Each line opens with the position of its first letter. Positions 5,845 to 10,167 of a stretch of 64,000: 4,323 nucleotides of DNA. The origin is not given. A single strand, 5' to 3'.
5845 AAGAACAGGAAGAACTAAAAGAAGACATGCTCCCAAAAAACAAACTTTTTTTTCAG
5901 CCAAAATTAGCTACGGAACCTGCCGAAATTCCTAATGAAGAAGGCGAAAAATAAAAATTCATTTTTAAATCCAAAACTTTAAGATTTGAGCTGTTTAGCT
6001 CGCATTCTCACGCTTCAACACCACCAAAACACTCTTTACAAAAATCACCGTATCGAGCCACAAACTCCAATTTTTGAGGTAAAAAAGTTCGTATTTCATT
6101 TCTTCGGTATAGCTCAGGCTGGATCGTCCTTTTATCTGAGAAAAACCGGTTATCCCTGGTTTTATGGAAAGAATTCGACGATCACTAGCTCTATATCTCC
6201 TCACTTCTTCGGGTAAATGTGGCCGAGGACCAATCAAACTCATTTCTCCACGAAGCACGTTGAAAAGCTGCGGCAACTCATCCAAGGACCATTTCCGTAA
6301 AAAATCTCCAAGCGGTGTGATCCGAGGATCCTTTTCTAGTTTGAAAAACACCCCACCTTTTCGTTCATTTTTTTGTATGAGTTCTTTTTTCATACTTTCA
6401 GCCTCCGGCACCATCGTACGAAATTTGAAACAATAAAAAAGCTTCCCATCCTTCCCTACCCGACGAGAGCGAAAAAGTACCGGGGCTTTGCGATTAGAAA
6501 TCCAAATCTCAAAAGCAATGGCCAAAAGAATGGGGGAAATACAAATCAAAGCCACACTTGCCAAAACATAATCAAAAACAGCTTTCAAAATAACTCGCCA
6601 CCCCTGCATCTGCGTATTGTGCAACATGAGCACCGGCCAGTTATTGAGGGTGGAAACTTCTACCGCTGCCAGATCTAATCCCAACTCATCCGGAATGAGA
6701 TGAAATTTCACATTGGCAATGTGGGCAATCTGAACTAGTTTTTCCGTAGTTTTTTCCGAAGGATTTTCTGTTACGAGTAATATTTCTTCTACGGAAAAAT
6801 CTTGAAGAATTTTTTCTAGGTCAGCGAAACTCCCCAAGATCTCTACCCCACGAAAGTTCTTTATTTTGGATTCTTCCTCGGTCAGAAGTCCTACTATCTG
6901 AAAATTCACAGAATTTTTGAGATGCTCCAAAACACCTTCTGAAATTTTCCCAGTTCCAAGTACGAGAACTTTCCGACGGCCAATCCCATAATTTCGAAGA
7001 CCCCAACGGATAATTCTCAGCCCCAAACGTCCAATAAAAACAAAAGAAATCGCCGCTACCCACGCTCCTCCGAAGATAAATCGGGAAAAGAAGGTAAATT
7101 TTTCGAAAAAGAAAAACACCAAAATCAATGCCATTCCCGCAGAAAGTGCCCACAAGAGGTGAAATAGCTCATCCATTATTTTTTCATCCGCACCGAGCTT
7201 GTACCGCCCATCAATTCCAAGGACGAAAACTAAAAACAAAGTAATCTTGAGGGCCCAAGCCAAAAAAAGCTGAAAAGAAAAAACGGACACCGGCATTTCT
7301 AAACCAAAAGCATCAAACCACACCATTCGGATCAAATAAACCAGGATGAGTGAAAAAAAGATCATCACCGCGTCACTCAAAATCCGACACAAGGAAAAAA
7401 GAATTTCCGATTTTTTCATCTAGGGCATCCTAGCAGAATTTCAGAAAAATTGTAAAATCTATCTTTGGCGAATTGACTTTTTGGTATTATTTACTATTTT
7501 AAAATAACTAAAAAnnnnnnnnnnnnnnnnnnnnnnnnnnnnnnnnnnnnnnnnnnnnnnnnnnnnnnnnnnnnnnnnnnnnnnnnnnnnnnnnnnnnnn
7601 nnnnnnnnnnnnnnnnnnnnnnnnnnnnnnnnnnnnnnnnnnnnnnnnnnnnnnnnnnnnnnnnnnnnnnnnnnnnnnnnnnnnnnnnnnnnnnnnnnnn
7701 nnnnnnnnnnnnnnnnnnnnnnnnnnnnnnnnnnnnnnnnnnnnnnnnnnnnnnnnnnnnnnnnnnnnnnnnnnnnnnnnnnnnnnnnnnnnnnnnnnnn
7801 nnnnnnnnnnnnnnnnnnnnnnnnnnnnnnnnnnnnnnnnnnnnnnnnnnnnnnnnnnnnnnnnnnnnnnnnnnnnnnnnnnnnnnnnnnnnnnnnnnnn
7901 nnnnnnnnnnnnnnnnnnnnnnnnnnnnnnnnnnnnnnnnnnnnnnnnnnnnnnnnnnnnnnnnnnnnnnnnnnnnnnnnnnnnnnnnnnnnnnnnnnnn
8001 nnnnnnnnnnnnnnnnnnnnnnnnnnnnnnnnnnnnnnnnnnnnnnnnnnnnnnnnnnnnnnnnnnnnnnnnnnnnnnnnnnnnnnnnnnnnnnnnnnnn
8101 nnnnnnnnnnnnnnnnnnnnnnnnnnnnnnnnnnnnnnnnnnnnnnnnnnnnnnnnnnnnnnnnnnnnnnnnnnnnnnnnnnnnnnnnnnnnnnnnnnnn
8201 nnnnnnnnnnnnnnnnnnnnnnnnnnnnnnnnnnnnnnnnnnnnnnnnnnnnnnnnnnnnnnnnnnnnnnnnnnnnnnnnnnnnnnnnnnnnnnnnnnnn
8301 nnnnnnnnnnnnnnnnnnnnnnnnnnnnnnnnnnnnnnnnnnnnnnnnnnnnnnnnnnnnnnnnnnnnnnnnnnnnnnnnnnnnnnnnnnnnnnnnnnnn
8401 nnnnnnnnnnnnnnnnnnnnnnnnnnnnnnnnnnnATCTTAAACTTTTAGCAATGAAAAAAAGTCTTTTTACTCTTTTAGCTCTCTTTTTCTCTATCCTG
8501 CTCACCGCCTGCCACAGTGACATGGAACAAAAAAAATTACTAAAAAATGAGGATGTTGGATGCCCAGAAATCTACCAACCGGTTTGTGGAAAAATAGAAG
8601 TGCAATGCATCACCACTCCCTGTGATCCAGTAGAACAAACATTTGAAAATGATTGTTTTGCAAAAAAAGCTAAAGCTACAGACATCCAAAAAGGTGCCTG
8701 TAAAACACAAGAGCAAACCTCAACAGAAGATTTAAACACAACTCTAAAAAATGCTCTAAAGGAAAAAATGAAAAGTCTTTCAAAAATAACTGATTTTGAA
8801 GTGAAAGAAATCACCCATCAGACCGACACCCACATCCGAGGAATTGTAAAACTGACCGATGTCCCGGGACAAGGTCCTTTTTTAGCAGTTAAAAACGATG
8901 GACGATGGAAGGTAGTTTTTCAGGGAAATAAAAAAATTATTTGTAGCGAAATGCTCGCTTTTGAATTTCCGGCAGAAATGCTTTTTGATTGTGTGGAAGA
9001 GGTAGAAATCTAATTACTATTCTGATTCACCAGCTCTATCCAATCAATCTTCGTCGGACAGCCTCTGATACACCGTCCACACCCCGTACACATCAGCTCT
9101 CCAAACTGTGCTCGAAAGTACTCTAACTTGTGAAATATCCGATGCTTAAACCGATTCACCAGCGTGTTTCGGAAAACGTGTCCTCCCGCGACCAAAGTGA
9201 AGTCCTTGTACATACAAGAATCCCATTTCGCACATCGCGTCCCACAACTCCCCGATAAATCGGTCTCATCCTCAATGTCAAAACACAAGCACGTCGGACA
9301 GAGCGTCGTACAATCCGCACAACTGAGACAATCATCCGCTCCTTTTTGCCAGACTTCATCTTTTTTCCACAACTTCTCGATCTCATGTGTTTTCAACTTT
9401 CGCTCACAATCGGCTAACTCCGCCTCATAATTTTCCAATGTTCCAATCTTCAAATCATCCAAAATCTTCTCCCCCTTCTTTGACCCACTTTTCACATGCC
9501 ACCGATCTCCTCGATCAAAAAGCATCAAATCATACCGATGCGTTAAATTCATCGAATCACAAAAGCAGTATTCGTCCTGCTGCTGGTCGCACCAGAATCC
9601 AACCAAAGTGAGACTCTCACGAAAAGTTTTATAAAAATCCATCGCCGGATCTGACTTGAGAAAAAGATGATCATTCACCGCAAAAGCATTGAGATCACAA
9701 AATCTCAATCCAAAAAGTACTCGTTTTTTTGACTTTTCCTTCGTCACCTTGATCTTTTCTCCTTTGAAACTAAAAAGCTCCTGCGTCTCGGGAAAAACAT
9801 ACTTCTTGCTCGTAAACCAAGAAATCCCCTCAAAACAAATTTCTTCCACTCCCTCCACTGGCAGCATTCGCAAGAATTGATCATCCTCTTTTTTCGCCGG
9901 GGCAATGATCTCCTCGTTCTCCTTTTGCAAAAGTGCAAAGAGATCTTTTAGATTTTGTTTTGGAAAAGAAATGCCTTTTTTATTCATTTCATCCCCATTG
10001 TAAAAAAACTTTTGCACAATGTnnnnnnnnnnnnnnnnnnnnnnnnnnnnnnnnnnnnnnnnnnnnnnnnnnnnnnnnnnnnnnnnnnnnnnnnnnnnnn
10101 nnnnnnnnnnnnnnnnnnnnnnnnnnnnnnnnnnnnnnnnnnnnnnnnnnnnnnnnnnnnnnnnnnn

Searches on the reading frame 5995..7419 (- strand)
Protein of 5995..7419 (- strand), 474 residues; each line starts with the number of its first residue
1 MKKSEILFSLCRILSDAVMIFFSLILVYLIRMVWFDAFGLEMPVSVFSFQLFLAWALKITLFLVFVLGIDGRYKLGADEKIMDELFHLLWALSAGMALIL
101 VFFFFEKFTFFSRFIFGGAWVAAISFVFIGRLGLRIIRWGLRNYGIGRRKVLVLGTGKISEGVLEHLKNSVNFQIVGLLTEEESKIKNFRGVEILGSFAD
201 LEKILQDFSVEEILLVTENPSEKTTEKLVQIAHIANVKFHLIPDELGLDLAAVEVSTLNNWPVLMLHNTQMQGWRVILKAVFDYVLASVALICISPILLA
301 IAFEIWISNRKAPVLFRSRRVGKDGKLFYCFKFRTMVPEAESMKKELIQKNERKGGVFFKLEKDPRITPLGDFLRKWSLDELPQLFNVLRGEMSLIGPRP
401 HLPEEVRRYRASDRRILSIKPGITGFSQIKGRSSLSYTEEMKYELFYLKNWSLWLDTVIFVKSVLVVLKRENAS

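Call 43: search_protein_families(library=pfam, proteins=[window:5995-7419:-], max_evalue=0.00001)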
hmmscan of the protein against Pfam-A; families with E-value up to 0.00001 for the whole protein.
window:5995-7419:- (474 aa): 2 families
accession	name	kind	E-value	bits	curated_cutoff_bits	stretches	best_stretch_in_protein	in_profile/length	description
PF02397.22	Bac_transf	-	1.6e-63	213.9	27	1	279-469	1-179/179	Bacterial sugar transferase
PF13727.12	CoA_binding_3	-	2.2e-12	47.8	25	1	73-243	6-175/175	CoA-binding domain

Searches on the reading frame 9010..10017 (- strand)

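Call 43: search_protein_families(library=pfam, proteins=[window:9010-10017:-], max_evalue=0.00001)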
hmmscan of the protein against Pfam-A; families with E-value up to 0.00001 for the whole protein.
window:9010-10017:- (335 aa): 3 families
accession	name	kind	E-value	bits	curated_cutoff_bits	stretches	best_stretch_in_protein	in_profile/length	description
PF17179.9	Fer4_22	-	1.1e-30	106.8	27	1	230-324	2-95/95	4Fe-4S dicluster domain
PF13746.11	Fer4_18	-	6e-09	36.5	27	0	263-325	13-76/114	4Fe-4S dicluster domain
PF12838.12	Fer4_7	-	2.6e-06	28.2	27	0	299-324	27-52/52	4Fe-4S dicluster domain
